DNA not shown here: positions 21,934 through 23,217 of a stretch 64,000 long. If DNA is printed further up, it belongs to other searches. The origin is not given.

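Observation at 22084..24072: Tandem GalT-like HIT proteins, one with the catalytic His replaced by Arg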

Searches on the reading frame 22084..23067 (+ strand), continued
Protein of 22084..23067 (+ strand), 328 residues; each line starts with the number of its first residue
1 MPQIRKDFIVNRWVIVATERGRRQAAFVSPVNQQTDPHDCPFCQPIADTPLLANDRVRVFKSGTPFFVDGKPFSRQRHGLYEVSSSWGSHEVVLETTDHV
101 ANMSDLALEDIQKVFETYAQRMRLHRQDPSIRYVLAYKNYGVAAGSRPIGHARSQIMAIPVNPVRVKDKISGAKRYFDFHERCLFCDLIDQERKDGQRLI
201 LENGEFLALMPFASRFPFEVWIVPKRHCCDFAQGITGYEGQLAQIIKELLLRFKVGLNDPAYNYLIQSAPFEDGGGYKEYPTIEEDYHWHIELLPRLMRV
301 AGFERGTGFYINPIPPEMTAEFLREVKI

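Call 14: find_related_loci(query=A1, collection=genome_contigs, flank=4000)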
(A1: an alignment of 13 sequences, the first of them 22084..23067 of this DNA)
Query A1 (328 aa) in genome_contigs; peptide patterns used: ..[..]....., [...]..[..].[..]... (x = any residue, [..] = any of these).
600 stretches matched a pattern (row limit reached: there are more); 577 encode a relative of the query (tblastn E <= 1e-3); the best 80 are kept; 80 distinct loci.
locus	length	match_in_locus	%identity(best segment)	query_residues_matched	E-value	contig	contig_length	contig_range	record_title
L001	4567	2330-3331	81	1-328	0e+0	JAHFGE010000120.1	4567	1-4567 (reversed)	MAG: Candidatus Omnitrophota bacterium isolate nzgw308 NODE_83032_length_4568_cov_2.741399, whole genome shotgun sequenc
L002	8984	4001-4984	80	1-328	0e+0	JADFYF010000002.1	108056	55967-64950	MAG: Candidatus Omnitrophota bacterium isolate nDJH6bin18 nDJH6_bin18_NODE_2_length_108056_cov_3.689907, whole genome sh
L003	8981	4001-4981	80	1-328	0e+0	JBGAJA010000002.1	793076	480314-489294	MAG: Candidatus Omnitrophota bacterium isolate MAG_AAO_H125.54 AAOH125-54_opera_contig_17, whole genome shotgun sequence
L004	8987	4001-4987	64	1-328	2e-146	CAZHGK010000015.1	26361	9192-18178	MAG TPA_asm: uncultured Planctomycetales bacterium isolate SRP278252_co2_12 genome assembly, contig: NODE_3653_length_26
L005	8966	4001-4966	62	1-328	2e-143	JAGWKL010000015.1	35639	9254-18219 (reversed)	MAG: Candidatus Omnitrophota bacterium isolate REEB160 contig-150_1274, whole genome shotgun sequence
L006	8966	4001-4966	62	1-328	1e-142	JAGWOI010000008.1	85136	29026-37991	MAG: Candidatus Omnitrophota bacterium isolate REEB252 contig-150_348, whole genome shotgun sequence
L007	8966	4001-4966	62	1-328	2e-141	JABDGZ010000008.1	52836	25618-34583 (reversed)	MAG: Candidatus Omnitrophota bacterium isolate BWOrgControl_Nextera71_MAG1 3300021028.a:Ga0206863_1031, whole genome sho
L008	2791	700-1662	65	1-327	2e-148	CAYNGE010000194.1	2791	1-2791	MAG TPA_asm: uncultured Planctomycetales bacterium isolate binchicken_co162_605 genome assembly, contig: NODE_126389_len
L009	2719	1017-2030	62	1-328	9e-149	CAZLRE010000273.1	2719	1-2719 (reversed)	MAG TPA_asm: uncultured Planctomycetales bacterium isolate binchicken_co16_163 genome assembly, contig: NODE_66400_lengt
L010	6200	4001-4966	62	1-328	8e-141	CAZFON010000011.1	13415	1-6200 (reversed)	MAG TPA_asm: uncultured Planctomycetales bacterium isolate binchicken_co50_257 genome assembly, contig: NODE_5441_length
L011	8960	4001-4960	61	3-328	1e-136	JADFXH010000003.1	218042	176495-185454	MAG: Candidatus Omnitrophota bacterium isolate nDJH13bin20 nDJH13_bin20_NODE_3_length_218042_cov_7.884143, whole genome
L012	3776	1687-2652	61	1-328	2e-139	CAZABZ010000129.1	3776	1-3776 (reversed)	MAG TPA_asm: uncultured Planctomycetales bacterium isolate binchicken_co3_599 genome assembly, contig: NODE_81849_length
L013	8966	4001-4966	62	1-328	2e-135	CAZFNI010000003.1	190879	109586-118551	MAG TPA_asm: uncultured Planctomycetales bacterium isolate SRP342105_co1_465 genome assembly, contig: NODE_73_length_190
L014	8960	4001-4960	59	1-326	5e-134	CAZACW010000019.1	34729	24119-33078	MAG TPA_asm: uncultured Planctomycetales bacterium isolate SRP273308_co1_408 genome assembly, contig: NODE_1166_length_3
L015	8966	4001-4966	61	1-328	1e-133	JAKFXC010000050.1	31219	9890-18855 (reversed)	MAG: Candidatus Omnitrophota bacterium isolate ND2_Bin_17 ND2_0000137, whole genome shotgun sequence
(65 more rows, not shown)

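Call 19: search_protein_representatives(protein=window:22084-23067:+)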
Query: 328 residues. Proteins with E-value up to 0.001 (for the whole library): 5860; up to 1e-10: 3667; up to 1e-30: 1323. The best 150 are listed.
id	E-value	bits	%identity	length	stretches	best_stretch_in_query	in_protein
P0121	1.5e-98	346.5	37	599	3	79-324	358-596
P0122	1.7e-93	329.9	50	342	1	1-327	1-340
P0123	6.9e-82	291.8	36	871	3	73-321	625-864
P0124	1.8e-78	280.5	43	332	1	1-328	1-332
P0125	3.1e-77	276.5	43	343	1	1-328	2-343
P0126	1.3e-74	267.9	43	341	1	1-328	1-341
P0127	9.0e-74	265.1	43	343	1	1-327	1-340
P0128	6.7e-72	258.9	60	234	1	1-199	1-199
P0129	4.8e-71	256.1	39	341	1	1-325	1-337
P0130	7.0e-70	252.3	42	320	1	1-325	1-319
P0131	1.5e-68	248.0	42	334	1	1-326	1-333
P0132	1.8e-68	247.6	40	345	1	1-327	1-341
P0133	3.3e-68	246.8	39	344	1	1-325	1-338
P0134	1.3e-67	244.9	41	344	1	5-326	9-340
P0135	2.5e-66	240.6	39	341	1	1-327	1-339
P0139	2.5e-64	234.1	40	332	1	3-325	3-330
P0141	9.6e-64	232.1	41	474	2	61-325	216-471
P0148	2.0e-61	224.5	35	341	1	1-327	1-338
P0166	5.2e-59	216.6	39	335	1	2-328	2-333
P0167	5.2e-59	216.6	41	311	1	1-328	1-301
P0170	9.5e-59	215.7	41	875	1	5-325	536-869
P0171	1.6e-58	215.0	37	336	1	44-324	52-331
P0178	6.7e-58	212.9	39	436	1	4-325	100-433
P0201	9.1e-56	205.9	40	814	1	2-325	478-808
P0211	4.6e-55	203.6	38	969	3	127-324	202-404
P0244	2.7e-53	197.8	38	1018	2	126-325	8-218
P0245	3.9e-53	197.3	40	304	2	89-325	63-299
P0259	2.4e-52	194.6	34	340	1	4-327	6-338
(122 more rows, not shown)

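Call 38: find_encoding_contigs(protein=P0139, flank=4000, max_places=3)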
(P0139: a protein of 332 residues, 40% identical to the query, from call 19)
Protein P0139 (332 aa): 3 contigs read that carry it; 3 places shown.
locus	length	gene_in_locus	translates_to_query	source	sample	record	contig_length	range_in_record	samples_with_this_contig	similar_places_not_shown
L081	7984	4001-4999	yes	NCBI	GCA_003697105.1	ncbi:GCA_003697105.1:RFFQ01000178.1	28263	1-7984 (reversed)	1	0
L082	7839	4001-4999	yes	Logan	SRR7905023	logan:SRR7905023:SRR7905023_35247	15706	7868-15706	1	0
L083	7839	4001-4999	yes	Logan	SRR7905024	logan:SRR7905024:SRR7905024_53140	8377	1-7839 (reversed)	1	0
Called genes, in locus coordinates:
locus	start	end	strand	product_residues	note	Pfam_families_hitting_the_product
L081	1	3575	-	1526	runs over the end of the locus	PF23748:Beta-prop_LRRK2 (faint), PF08450:SGL (faint), PF07494:Reg_prop (weak), PF07495:Y_Y_Y, PF00512:HisKA, PF02518:HATPase_c, PF00072:Response_reg, PF01627:Hpt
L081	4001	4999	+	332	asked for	PF01087:GalP_UDP_transf (faint), PF02744:GalP_UDP_tr_C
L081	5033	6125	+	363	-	PF03462:PCRF, PF00472:RF-1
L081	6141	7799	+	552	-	PF02563:Poly_export, PF10531:SLBB, PF22461:SLBB_2 (weak)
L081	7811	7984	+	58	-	PF01637:ATPase_2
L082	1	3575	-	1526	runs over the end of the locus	PF23748:Beta-prop_LRRK2 (faint), PF08450:SGL (faint), PF07494:Reg_prop (weak), PF07495:Y_Y_Y, PF00512:HisKA, PF02518:HATPase_c, PF00072:Response_reg, PF01627:Hpt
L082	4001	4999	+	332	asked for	PF01087:GalP_UDP_transf (faint), PF02744:GalP_UDP_tr_C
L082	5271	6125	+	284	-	PF03462:PCRF, PF00472:RF-1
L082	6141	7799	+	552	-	PF02563:Poly_export, PF10531:SLBB, PF22461:SLBB_2 (weak)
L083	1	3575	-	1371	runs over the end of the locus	?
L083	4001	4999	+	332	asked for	PF01087:GalP_UDP_transf (faint), PF02744:GalP_UDP_tr_C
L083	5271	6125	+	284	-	PF03462:PCRF, PF00472:RF-1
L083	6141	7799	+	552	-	PF02563:Poly_export, PF10531:SLBB, PF22461:SLBB_2 (weak)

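Call 39: find_encoding_contigs(protein=P0121, flank=4000, max_places=4)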
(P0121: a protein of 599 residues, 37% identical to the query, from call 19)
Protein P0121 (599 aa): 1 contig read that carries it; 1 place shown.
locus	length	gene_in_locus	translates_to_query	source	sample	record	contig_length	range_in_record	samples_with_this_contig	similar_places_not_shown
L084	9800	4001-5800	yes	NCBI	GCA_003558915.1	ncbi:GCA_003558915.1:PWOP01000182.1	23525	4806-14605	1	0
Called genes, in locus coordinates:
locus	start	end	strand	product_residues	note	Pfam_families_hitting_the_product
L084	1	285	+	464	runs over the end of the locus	PF02878:PGM_PMM_I, PF02879:PGM_PMM_II, PF02880:PGM_PMM_III, PF00408:PGM_PMM_IV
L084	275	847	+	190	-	PF01553:Acyltransferase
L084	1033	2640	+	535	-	PF00575:S1, PF13509:S1_2 (faint), PF23459:S1_RRP5 (faint), PF00575:S1, PF21710:Spt6_S1 (weak), PF00575:S1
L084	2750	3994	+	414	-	PF00579:tRNA-synt_1b, PF22421:SYY_C-terminal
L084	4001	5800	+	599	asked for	PF02744:GalP_UDP_tr_C, PF01230:HIT (faint), PF01087:GalP_UDP_transf, PF16285:DUF4931_N, PF16268:DUF4921, PF02744:GalP_UDP_tr_C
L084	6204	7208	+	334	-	PF00044:Gp_dh_N, PF02800:Gp_dh_C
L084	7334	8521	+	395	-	PF00162:PGK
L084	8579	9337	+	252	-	PF00121:TIM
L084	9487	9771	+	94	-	PF03840:SecG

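Call 40: find_encoding_contigs(protein=P0211, flank=4000, max_places=4)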
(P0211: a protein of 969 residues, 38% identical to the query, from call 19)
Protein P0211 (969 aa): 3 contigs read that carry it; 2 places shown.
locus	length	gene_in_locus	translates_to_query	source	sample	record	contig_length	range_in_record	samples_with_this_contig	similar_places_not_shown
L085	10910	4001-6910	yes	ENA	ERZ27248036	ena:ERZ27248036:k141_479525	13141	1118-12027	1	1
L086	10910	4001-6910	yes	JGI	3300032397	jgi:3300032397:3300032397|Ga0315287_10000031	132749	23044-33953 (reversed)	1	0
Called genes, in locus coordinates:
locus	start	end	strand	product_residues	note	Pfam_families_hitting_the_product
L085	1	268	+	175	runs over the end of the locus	-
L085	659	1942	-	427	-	PF02812:ELFV_dehydrog_N, PF00208:ELFV_dehydrog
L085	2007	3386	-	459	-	PF02878:PGM_PMM_I, PF02879:PGM_PMM_II, PF02880:PGM_PMM_III, PF00408:PGM_PMM_IV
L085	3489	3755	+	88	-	-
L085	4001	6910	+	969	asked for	PF16268:DUF4921 (faint), PF02744:GalP_UDP_tr_C (weak)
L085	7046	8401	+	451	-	PF00483:NTP_transferase, PF00132:Hexapep (weak), PF25087:GMPPB_C (weak)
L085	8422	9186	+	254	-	PF00912:Transgly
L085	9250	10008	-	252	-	PF00561:Abhydrolase_1 (faint), PF12146:Hydrolase_4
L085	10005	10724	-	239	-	PF02596:DUF169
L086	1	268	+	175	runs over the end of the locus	-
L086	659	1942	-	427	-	PF02812:ELFV_dehydrog_N, PF00208:ELFV_dehydrog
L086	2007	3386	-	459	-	PF02878:PGM_PMM_I, PF02879:PGM_PMM_II, PF02880:PGM_PMM_III, PF00408:PGM_PMM_IV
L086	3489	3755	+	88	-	-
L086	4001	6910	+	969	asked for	PF16268:DUF4921 (faint), PF02744:GalP_UDP_tr_C (weak)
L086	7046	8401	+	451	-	PF00483:NTP_transferase, PF00132:Hexapep (weak), PF25087:GMPPB_C (weak)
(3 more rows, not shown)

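Call 43: find_encoding_contigs(protein=P0245, flank=3000, max_places=2)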
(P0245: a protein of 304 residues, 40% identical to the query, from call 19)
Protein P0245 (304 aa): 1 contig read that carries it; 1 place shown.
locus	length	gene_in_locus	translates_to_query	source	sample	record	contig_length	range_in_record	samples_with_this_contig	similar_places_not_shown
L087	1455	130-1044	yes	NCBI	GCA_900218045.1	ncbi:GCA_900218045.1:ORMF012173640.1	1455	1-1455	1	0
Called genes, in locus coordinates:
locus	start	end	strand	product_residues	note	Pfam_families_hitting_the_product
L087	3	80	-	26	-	?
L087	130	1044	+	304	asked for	PF02744:GalP_UDP_tr_C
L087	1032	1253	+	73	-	-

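Call 44: find_encoding_contigs(protein=P0167, flank=3000, max_places=2)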
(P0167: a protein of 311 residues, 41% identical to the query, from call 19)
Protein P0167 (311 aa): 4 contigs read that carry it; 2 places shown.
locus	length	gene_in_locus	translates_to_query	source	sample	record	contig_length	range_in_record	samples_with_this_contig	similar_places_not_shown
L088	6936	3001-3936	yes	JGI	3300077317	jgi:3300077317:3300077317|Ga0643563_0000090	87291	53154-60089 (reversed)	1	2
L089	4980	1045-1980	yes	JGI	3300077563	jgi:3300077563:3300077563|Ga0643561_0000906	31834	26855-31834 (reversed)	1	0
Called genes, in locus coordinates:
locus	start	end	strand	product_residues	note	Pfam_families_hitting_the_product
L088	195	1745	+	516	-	PF23459:S1_RRP5 (faint), PF00575:S1, PF13509:S1_2 (faint), PF18614:RNase_II_C_S1 (faint), PF02599:CsrA (faint), PF00575:S1, PF21710:Spt6_S1 (weak), PF00575:S1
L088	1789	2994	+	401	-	PF00579:tRNA-synt_1b, PF22421:SYY_C-terminal (weak)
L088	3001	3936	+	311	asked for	PF02744:GalP_UDP_tr_C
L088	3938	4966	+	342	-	PF01087:GalP_UDP_transf, PF16285:DUF4931_N, PF01230:HIT (faint), PF16268:DUF4921, PF02744:GalP_UDP_tr_C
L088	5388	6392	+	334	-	PF00044:Gp_dh_N, PF02800:Gp_dh_C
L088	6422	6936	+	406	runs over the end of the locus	PF00162:PGK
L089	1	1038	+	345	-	?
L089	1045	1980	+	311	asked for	PF02744:GalP_UDP_tr_C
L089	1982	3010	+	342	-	PF01087:GalP_UDP_transf, PF16285:DUF4931_N, PF01230:HIT (faint), PF16268:DUF4921, PF02744:GalP_UDP_tr_C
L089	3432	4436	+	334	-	PF00044:Gp_dh_N, PF02800:Gp_dh_C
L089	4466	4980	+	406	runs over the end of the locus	PF00162:PGK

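Call 45: find_encoding_contigs(protein=P0166, flank=3000, max_places=2)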
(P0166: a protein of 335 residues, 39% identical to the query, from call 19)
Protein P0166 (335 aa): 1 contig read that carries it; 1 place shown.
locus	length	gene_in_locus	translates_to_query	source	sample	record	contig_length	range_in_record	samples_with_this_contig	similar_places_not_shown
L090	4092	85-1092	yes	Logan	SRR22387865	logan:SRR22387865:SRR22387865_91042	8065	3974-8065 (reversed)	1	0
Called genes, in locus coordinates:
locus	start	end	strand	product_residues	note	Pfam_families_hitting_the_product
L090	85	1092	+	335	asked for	PF02744:GalP_UDP_tr_C (weak)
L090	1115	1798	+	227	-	PF01872:RibD_C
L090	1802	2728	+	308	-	PF00561:Abhydrolase_1, PF12146:Hydrolase_4, PF12697:Abhydrolase_6, PF00756:Esterase (weak)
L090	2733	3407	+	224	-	PF00005:ABC_tran, PF13304:AAA_21 (faint)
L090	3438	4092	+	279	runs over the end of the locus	PF02498:Bro-N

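Call 46: find_encoding_contigs(protein=P0259, flank=3000, max_places=2)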
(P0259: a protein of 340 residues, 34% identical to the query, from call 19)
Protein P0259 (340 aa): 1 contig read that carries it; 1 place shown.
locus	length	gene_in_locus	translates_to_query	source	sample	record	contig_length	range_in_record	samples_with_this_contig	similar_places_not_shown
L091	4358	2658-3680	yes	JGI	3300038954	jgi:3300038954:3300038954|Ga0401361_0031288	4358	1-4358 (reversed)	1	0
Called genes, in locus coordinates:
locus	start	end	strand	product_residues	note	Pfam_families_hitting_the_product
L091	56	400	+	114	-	PF12784:PDDEXK_2 (weak), PF27070:HTH_Rpn_C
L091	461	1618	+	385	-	PF02771:Acyl-CoA_dh_N, PF02770:Acyl-CoA_dh_M, PF00441:Acyl-CoA_dh_1, PF08028:Acyl-CoA_dh_2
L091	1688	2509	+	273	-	PF01048:PNP_UDP_1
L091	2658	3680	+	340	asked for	PF01087:GalP_UDP_transf, PF02744:GalP_UDP_tr_C (faint)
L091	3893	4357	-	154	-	?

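Call 56: search_protein_families(library=pfam, proteins=[P0201, P0170, P0178, P0211, P0244, P0123, P0121, P0141], max_evalue=0.0001)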
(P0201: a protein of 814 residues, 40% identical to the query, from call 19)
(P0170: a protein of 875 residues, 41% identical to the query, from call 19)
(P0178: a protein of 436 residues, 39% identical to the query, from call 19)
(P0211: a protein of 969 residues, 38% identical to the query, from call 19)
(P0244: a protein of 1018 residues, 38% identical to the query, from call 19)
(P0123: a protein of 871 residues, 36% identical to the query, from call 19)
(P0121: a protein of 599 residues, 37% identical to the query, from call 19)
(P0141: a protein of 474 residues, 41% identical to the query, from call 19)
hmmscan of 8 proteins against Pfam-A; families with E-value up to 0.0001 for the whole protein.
P0201 (814 aa): 10 families
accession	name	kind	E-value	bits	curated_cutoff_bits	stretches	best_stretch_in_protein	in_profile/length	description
PF08323.17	Glyco_transf_5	-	1.2e-73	248.2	22.7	1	2-231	1-238/239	Starch synthase catalytic domain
PF01087.27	GalP_UDP_transf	-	2.2e-17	64.5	22.1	1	478-654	12-184/184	Galactose-1-phosphate uridyl transferase, N-terminal domain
PF00534.26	Glycos_transf_1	-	1.2e-16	61.2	26.4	1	277-437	9-166/172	Glycosyl transferases group 1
PF13692.12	Glyco_trans_1_4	-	1.4e-12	48.6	27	1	285-427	3-140/142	Glycosyl transferases group 1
PF16268.10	DUF4921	-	8.4e-11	41.9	28.5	1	621-801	219-388/425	Domain of unknown function (DUF4921)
PF16285.10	DUF4931_N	-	9.1e-11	42.4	24.1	1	581-649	52-120/124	Domain of unknown function (DUF4931) N-terminal domain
PF13439.12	Glyco_transf_4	-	6.1e-08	33.3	28.5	1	16-218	1-149/170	Glycosyltransferase Family 4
PF13579.12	Glyco_trans_4_4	-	5.7e-06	27.2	29.7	1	17-218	1-143/158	Glycosyl transferase 4-like domain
PF01230.28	HIT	-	1.1e-05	26.4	21.5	0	688-774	6-92/98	HIT domain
PF20706.3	GT4-conflict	-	1.3e-05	24.8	26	1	283-454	198-382/385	Family 4 Glycosyltransferase in conflict systems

P0170 (875 aa): 4 families
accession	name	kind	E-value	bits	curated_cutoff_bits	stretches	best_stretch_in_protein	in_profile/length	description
PF03065.20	Glyco_hydro_57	-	2.1e-34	119.6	21.2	1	5-401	1-268/291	Glycosyl hydrolase family 57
PF01087.27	GalP_UDP_transf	-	9.1e-15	56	22.1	1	532-705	11-184/184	Galactose-1-phosphate uridyl transferase, N-terminal domain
PF02744.22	GalP_UDP_tr_C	-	1e-08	35.6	29.2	1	713-837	3-119/165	Galactose-1-phosphate uridyl transferase, C-terminal domain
PF16285.10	DUF4931_N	-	4e-05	24.2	24.1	1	634-700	54-120/124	Domain of unknown function (DUF4931) N-terminal domain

P0178 (436 aa): 3 families
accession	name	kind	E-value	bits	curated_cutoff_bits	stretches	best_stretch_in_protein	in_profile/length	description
PF01087.27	GalP_UDP_transf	-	2.9e-13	51.1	22.1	1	96-269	10-184/184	Galactose-1-phosphate uridyl transferase, N-terminal domain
PF16268.10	DUF4921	-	2.5e-07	30.4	28.5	0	225-266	207-249/425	Domain of unknown function (DUF4921)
PF16285.10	DUF4931_N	-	2e-06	28.4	24.1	1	198-264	54-120/124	Domain of unknown function (DUF4931) N-terminal domain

P0211 (969 aa): 4 families
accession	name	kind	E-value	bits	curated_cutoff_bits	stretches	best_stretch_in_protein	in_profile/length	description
PF02744.22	GalP_UDP_tr_C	-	2.4e-16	60.4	29.2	2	268-371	23-118/165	Galactose-1-phosphate uridyl transferase, C-terminal domain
PF16268.10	DUF4921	-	2.4e-06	27.2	28.5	0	205-246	220-261/425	Domain of unknown function (DUF4921)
PF19327.4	Ap4A_phos_N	-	2.5e-05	24.3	23.1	0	211-248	138-175/177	Ap4A phosphorylase N-terminal domain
PF11969.13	DcpS_C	-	4e-05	24.5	24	0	258-369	2-98/114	Scavenger mRNA decapping enzyme C-term binding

P0244 (1018 aa): 2 families
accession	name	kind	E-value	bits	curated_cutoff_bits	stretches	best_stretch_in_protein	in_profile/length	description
PF02744.22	GalP_UDP_tr_C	-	5.9e-16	59.1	29.2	2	883-1009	29-154/165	Galactose-1-phosphate uridyl transferase, C-terminal domain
PF16268.10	DUF4921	-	2.2e-06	27.3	28.5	0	793-828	213-248/425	Domain of unknown function (DUF4921)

P0123 (871 aa): 7 families
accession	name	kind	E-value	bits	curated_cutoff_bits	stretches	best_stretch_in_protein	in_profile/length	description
PF01087.27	GalP_UDP_transf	-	2.8e-32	113.1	22.1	2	141-326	15-184/184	Galactose-1-phosphate uridyl transferase, N-terminal domain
PF02744.22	GalP_UDP_tr_C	-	7.8e-21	74.9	29.2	2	722-833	3-116/165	Galactose-1-phosphate uridyl transferase, C-terminal domain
PF16285.10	DUF4931_N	-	2.9e-16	60.1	24.1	2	255-324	54-123/124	Domain of unknown function (DUF4931) N-terminal domain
PF16268.10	DUF4921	-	7.8e-13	48.6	28.5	2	293-480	219-395/425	Domain of unknown function (DUF4921)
PF19327.4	Ap4A_phos_N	-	6.1e-12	45.8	23.1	1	262-329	102-167/177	Ap4A phosphorylase N-terminal domain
PF01230.28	HIT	-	4.6e-10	40.5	21.5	0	357-446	3-92/98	HIT domain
PF11969.13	DcpS_C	-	2.4e-05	25.2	24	0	345-453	1-106/114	Scavenger mRNA decapping enzyme C-term binding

P0121 (599 aa): 5 families
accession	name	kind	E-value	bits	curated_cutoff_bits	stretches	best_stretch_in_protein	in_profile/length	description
PF02744.22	GalP_UDP_tr_C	-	8.1e-27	94.4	29.2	2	449-564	3-118/165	Galactose-1-phosphate uridyl transferase, C-terminal domain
PF01087.27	GalP_UDP_transf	-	2.2e-18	67.8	22.1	1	336-441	75-184/184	Galactose-1-phosphate uridyl transferase, N-terminal domain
PF16268.10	DUF4921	-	1e-15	58.1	28.5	1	406-594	217-392/425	Domain of unknown function (DUF4921)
PF16285.10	DUF4931_N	-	3.2e-08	34.2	24.1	1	368-437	52-121/124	Domain of unknown function (DUF4931) N-terminal domain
PF01230.28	HIT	-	6.6e-07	30.3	21.5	0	473-547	4-78/98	HIT domain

P0141 (474 aa): 5 families
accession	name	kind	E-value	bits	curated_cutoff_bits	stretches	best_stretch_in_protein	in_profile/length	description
PF01230.28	HIT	-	2e-10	41.6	21.5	1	351-435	6-90/98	HIT domain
PF16268.10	DUF4921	-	1.2e-09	38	28.5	1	260-464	194-388/425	Domain of unknown function (DUF4921)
PF02744.22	GalP_UDP_tr_C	-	1.4e-09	38.3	29.2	1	328-440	6-122/165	Galactose-1-phosphate uridyl transferase, C-terminal domain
PF01087.27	GalP_UDP_transf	-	1.8e-09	38.7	22.1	1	104-317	12-184/184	Galactose-1-phosphate uridyl transferase, N-terminal domain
PF16285.10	DUF4931_N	-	1.7e-07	31.8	24.1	1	246-313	54-121/124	Domain of unknown function (DUF4931) N-terminal domain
